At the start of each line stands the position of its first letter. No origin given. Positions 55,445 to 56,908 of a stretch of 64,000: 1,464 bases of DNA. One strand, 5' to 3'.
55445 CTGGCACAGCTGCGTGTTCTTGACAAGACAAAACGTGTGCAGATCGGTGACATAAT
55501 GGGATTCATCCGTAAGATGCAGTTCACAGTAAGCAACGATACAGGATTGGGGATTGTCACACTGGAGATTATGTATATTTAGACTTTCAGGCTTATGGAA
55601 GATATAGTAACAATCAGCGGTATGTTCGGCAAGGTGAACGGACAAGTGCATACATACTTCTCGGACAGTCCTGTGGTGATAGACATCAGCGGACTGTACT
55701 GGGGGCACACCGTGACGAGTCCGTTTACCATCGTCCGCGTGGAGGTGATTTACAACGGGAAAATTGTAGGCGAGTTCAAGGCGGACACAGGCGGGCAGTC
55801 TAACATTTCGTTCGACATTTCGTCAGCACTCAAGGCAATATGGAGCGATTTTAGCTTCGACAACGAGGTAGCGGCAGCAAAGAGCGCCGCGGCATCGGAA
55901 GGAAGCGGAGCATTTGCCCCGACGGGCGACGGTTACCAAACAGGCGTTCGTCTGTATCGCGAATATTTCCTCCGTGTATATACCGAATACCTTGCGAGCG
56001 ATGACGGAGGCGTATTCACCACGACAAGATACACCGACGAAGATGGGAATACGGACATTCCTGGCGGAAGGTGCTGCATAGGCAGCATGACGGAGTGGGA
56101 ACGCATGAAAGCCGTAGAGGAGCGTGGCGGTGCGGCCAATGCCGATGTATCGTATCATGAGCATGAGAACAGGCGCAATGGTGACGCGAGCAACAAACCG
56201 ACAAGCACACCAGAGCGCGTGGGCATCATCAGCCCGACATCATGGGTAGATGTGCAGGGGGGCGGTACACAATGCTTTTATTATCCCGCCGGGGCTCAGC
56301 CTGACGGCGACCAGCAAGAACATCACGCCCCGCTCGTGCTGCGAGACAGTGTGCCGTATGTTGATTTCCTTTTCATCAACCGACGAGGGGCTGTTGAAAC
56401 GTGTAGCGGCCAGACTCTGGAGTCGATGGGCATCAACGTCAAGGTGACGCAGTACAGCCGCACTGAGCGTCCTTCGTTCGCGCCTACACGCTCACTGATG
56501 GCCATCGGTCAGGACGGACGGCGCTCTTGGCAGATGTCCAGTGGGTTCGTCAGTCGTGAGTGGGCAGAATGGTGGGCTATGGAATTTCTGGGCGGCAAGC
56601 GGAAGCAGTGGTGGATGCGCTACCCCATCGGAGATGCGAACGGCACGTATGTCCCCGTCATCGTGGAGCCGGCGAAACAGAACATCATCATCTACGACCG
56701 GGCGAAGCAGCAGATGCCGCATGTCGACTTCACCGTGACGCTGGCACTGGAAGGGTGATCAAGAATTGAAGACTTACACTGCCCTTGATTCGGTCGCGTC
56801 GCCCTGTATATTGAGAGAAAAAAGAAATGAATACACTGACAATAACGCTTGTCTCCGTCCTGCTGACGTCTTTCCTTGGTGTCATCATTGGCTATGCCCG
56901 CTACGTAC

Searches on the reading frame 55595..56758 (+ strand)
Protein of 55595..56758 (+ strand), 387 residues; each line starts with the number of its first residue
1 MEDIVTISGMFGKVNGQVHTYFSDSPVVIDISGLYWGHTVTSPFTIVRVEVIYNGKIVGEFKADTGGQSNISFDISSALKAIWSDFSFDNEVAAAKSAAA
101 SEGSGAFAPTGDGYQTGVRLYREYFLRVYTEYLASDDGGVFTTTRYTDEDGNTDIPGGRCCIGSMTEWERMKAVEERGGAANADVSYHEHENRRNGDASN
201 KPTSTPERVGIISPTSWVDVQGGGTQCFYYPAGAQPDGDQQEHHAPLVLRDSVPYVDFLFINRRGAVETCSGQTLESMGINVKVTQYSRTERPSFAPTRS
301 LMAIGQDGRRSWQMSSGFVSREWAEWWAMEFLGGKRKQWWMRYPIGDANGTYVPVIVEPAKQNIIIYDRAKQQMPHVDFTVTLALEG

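Call 45: find_encoding_contigs(protein=window:55595-56758:+, flank=10000, max_places=6)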
Protein window:55595-56758:+ (387 aa): 9 contigs read that carry it; 5 places shown.
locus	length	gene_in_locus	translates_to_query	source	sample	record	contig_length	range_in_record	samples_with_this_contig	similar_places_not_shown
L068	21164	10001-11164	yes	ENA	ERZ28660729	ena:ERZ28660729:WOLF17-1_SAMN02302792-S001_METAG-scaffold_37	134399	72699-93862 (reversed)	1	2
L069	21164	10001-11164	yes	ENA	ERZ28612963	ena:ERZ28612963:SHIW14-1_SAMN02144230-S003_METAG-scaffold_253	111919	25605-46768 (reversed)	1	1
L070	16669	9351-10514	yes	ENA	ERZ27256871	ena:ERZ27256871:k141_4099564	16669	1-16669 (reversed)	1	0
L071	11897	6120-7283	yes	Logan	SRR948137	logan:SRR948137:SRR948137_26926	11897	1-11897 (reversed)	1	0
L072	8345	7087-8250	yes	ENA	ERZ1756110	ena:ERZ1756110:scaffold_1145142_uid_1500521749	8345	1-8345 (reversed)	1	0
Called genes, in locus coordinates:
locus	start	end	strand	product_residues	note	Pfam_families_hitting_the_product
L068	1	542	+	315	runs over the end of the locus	-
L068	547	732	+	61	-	-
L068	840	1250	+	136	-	PF14902:DUF4494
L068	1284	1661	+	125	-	-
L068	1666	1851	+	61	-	-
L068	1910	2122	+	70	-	-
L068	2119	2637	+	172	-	PF14359:DUF4406 (weak)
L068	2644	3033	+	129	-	PF11325:DUF3127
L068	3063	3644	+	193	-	-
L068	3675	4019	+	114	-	-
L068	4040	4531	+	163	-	PF05869:Dam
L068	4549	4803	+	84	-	-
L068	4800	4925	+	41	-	-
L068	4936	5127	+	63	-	-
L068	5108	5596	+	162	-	-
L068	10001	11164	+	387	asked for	-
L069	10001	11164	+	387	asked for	-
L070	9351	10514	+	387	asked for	-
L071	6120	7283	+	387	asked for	-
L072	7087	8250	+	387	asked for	-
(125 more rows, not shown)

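Call 55: search_protein_families(library=phrogs, proteins=[window:55595-56755:+], max_evalue=0.00001)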
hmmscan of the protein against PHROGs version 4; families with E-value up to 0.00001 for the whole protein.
window:55595-56755:+ (387 aa): 0 families
